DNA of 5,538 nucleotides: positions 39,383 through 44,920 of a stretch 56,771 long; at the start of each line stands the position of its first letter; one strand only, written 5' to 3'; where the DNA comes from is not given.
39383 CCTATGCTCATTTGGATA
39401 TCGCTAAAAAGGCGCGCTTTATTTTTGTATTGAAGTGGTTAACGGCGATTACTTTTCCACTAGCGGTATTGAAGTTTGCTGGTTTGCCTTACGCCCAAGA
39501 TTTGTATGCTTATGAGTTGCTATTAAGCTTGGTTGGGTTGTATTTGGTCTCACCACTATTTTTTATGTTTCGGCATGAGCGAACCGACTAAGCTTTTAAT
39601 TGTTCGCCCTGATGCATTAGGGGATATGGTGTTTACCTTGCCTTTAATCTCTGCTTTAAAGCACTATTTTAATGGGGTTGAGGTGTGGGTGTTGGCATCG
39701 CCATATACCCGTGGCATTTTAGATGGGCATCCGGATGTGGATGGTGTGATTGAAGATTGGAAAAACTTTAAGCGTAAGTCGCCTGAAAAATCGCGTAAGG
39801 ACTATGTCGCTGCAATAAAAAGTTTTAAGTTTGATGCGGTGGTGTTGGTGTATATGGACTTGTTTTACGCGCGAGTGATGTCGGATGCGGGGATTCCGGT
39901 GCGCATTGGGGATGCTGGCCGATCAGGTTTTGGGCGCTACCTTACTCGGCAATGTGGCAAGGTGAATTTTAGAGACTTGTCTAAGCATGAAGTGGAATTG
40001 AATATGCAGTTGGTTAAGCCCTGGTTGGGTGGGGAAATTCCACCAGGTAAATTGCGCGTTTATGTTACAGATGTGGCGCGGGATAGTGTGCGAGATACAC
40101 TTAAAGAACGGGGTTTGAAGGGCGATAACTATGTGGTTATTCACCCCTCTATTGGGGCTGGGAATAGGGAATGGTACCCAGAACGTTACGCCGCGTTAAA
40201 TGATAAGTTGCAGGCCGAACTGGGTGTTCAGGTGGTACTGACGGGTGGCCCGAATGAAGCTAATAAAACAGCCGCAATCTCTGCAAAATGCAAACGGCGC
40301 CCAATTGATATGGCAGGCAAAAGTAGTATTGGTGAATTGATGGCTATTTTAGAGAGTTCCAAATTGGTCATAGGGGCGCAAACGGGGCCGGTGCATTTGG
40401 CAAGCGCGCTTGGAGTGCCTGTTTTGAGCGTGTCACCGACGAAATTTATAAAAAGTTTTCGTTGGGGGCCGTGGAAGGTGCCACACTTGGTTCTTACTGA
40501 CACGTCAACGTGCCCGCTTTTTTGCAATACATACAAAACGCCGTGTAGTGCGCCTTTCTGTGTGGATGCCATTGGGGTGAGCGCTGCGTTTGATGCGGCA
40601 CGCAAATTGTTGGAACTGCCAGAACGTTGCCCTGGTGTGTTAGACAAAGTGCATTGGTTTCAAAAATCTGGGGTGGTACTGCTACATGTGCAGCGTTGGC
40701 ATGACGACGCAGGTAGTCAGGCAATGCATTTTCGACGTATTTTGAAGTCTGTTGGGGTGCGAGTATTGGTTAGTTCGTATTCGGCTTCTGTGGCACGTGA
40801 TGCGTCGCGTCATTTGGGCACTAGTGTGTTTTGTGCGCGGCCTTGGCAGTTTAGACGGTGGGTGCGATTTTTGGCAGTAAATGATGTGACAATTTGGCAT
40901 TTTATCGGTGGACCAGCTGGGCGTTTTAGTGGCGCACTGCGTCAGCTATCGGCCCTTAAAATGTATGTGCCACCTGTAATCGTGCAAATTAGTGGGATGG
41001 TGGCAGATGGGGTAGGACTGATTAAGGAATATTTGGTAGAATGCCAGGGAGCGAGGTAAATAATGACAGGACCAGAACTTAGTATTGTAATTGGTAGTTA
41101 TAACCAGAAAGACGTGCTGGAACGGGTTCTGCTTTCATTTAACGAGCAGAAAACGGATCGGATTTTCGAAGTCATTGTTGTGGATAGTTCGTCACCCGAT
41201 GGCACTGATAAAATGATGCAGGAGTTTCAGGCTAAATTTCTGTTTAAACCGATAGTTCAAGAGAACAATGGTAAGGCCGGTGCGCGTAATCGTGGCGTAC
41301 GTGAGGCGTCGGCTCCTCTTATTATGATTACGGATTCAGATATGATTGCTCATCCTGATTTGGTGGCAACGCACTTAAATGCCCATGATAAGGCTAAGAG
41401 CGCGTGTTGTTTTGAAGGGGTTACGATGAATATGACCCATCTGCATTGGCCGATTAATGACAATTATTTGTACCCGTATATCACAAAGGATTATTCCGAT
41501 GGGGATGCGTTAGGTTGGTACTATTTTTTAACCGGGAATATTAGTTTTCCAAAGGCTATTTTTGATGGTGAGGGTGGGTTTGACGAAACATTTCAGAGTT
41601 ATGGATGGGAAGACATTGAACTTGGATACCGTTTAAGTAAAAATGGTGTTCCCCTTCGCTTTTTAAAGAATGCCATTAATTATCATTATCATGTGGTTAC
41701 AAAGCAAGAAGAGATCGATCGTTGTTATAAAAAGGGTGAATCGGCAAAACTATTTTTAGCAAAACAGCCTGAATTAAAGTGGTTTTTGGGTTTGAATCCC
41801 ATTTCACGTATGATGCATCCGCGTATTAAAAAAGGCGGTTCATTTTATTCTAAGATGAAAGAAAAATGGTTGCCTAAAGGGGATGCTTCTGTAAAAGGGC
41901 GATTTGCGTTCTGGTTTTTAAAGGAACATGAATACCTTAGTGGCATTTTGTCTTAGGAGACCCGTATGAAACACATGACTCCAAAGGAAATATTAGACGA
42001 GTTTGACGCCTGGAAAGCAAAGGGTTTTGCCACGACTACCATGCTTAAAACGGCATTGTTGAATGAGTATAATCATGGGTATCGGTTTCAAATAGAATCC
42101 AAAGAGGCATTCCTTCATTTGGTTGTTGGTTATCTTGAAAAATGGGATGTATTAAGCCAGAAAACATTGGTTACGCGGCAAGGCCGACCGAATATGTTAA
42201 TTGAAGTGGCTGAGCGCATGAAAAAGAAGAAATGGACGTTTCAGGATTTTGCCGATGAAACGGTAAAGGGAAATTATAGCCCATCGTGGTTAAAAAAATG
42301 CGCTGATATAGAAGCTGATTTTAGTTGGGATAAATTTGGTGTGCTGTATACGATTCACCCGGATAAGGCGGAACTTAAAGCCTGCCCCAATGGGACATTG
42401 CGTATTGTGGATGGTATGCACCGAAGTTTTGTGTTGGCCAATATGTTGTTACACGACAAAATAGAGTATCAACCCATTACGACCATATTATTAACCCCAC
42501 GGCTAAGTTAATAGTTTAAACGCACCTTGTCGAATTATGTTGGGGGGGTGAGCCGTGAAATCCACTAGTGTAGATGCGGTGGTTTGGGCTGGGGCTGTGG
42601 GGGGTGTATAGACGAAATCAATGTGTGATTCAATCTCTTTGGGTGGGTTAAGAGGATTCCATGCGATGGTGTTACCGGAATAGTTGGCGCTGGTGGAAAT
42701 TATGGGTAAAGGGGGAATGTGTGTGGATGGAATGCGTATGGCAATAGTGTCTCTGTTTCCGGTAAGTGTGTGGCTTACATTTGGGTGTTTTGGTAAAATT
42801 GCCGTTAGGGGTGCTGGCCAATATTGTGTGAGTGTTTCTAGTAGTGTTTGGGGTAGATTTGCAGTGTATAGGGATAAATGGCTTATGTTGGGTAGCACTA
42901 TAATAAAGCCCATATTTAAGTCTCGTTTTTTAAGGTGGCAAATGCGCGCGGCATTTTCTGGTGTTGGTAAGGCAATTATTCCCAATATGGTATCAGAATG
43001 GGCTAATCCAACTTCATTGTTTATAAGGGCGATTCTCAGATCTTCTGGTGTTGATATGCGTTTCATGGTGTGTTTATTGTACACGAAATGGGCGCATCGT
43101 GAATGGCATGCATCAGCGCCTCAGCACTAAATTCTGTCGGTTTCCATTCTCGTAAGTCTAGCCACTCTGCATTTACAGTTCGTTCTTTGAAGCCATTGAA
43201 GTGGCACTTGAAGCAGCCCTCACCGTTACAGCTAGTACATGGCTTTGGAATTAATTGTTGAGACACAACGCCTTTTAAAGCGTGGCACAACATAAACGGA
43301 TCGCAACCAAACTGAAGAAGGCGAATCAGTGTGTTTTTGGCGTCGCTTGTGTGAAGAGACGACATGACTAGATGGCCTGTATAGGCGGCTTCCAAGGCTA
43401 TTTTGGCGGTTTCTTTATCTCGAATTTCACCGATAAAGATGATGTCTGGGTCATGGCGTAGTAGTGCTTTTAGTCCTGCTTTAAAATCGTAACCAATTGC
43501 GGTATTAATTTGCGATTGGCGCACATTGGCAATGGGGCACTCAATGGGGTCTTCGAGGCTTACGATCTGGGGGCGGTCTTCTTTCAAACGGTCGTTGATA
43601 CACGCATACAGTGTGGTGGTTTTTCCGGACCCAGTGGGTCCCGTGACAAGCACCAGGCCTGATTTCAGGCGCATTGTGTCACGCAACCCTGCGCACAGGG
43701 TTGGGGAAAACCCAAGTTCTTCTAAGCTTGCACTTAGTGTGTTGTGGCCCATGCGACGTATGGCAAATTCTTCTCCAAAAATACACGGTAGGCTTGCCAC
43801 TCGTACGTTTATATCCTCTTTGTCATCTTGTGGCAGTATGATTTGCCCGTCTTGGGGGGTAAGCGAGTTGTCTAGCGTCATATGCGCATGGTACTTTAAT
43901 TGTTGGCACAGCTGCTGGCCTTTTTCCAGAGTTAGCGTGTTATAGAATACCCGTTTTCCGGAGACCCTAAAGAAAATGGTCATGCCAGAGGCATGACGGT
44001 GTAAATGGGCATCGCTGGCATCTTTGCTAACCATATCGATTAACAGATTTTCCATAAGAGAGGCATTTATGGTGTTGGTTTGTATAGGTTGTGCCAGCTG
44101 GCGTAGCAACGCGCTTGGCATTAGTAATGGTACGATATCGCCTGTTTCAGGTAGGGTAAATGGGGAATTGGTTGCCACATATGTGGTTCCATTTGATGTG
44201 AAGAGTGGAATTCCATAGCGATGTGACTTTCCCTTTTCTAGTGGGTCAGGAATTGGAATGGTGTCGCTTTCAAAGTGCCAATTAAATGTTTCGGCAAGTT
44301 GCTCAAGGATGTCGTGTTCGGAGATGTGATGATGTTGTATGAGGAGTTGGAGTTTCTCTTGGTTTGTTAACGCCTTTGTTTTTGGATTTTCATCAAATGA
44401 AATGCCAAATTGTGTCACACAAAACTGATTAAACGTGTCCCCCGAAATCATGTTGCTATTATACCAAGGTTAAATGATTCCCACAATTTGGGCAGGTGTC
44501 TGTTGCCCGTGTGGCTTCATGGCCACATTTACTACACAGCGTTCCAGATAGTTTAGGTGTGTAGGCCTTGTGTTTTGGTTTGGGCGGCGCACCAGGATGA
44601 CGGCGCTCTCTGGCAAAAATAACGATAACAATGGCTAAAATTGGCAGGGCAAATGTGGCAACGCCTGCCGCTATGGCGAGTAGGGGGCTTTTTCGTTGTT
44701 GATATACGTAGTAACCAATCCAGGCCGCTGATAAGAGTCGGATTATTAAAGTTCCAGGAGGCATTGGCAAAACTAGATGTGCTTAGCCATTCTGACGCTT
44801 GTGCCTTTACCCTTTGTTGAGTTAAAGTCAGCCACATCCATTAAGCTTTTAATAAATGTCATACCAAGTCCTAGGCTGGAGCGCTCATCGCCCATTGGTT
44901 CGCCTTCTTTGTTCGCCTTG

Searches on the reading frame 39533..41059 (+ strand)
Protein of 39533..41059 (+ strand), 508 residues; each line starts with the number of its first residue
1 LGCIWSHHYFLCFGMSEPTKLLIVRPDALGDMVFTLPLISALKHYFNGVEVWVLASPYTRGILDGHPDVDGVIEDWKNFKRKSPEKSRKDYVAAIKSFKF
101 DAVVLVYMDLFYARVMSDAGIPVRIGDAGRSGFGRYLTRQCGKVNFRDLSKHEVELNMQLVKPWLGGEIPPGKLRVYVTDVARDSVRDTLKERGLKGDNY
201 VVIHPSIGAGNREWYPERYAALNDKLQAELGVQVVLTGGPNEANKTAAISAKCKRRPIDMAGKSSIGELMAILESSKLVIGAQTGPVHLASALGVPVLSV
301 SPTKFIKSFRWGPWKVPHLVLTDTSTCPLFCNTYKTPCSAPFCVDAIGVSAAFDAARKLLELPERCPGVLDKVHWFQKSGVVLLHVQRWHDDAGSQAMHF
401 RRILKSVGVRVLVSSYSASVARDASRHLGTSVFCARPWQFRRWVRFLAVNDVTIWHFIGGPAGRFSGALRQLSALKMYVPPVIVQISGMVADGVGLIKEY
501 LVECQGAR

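Call 15: search_protein_families(library=pfam, proteins=[window:39533-41059:+], max_evalue=0.001)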
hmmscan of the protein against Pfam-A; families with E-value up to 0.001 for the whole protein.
window:39533-41059:+ (508 aa): 1 family
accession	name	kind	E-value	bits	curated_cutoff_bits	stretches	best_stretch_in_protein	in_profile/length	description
PF01075.23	Glyco_transf_9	-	2.7e-21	76.5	22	1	95-300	8-208/247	Glycosyltransferase family 9 (heptosyltransferase)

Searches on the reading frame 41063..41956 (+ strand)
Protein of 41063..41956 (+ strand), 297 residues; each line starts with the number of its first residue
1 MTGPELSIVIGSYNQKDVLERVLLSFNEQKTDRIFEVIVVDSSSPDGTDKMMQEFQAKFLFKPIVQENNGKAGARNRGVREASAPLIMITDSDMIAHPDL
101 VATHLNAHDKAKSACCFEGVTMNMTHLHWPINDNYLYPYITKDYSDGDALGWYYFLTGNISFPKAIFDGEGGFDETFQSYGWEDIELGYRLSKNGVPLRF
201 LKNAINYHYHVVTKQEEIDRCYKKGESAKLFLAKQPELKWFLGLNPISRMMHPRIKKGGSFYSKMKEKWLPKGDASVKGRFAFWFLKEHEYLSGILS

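Call 15: search_protein_families(library=pfam, proteins=[window:41063-41956:+], max_evalue=0.001)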
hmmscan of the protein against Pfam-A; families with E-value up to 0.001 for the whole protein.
window:41063-41956:+ (297 aa): 4 families
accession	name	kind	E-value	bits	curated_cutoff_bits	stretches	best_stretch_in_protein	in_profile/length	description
PF00535.33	Glycos_transf_2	-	4.9e-25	88.8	23.3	1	7-134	1-130/168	Glycosyl transferase family 2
PF10111.15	Glyco_tranf_2_2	-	7.5e-12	45.7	27.3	1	7-210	1-218/276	Glycosyltransferase like family 2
PF13641.12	Glyco_tranf_2_3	-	1.5e-11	45.2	27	1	4-211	1-214/230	Glycosyltransferase like family 2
PF02709.20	Glyco_transf_7C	-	5.4e-07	29.6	23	1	153-212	17-76/78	N-terminal domain of galactosyltransferase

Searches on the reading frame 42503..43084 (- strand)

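Call 15: search_protein_families(library=pfam, proteins=[window:42503-43084:-], max_evalue=0.001)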
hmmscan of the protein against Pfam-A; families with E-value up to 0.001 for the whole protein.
window:42503-43084:- (193 aa): 1 family
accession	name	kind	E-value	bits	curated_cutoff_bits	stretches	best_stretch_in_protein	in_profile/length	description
PF01300.24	Sua5_yciO_yrdC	-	3.6e-29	101.9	25.1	1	23-187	6-178/178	Telomere recombination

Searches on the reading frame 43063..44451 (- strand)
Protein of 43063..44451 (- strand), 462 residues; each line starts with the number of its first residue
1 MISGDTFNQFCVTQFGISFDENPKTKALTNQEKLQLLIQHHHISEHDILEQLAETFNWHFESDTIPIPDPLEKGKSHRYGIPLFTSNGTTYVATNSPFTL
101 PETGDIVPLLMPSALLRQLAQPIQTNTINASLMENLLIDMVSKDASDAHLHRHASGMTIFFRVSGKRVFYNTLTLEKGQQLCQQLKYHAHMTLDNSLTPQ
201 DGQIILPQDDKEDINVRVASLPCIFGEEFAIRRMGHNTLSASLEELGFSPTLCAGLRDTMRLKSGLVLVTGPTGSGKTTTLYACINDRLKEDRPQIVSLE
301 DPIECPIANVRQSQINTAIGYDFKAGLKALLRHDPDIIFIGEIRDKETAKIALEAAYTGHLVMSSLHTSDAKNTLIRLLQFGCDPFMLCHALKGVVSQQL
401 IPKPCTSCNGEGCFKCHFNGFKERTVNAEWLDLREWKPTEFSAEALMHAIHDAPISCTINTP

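Call 15: search_protein_families(library=pfam, proteins=[window:43063-44451:-], max_evalue=0.001)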
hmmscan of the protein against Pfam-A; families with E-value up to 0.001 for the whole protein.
window:43063-44451:- (462 aa): 4 families
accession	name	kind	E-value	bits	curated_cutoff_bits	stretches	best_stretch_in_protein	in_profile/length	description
PF00437.27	T2SSE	-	6e-83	279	24.9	1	131-434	10-323/370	Type II/IV secretion system protein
PF13173.12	AAA_14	-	0.00023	21.6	27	1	266-358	4-86/129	AAA domain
PF13191.12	AAA_16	-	0.00051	21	32.6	0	259-305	19-63/167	AAA ATPase domain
PF13476.12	AAA_23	-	0.00088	20.4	27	0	261-283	16-38/201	AAA domain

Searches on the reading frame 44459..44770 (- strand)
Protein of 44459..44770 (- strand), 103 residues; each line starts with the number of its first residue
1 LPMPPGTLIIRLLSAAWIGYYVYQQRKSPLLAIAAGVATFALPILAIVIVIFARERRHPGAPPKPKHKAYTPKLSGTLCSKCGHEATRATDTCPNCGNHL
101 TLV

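Call 96: search_protein_families(library=pfam, proteins=[window:44459-44770:-], max_evalue=0.01)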
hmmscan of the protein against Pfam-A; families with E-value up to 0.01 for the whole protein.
window:44459-44770:- (103 aa): 5 families
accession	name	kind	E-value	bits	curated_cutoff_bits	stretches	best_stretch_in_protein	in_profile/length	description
PF12773.13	DZR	-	0.00065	20.3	27.3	1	79-100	1-22/45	Double zinc ribbon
PF13240.11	Zn_Ribbon_1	-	0.0018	18.4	25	1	79-100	2-23/23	zinc-ribbon domain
PF13248.11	Zn_ribbon_3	-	0.005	16.7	27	0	79-99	5-25/26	zinc-ribbon domain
PF06906.16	DUF1272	-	0.0053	17.3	25.3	1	68-100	21-51/57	Protein of unknown function (DUF1272)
PF18073.7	Zn_ribbon_LapB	-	0.0081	16.3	25.7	0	79-99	3-23/28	Rubredoxin metal binding domain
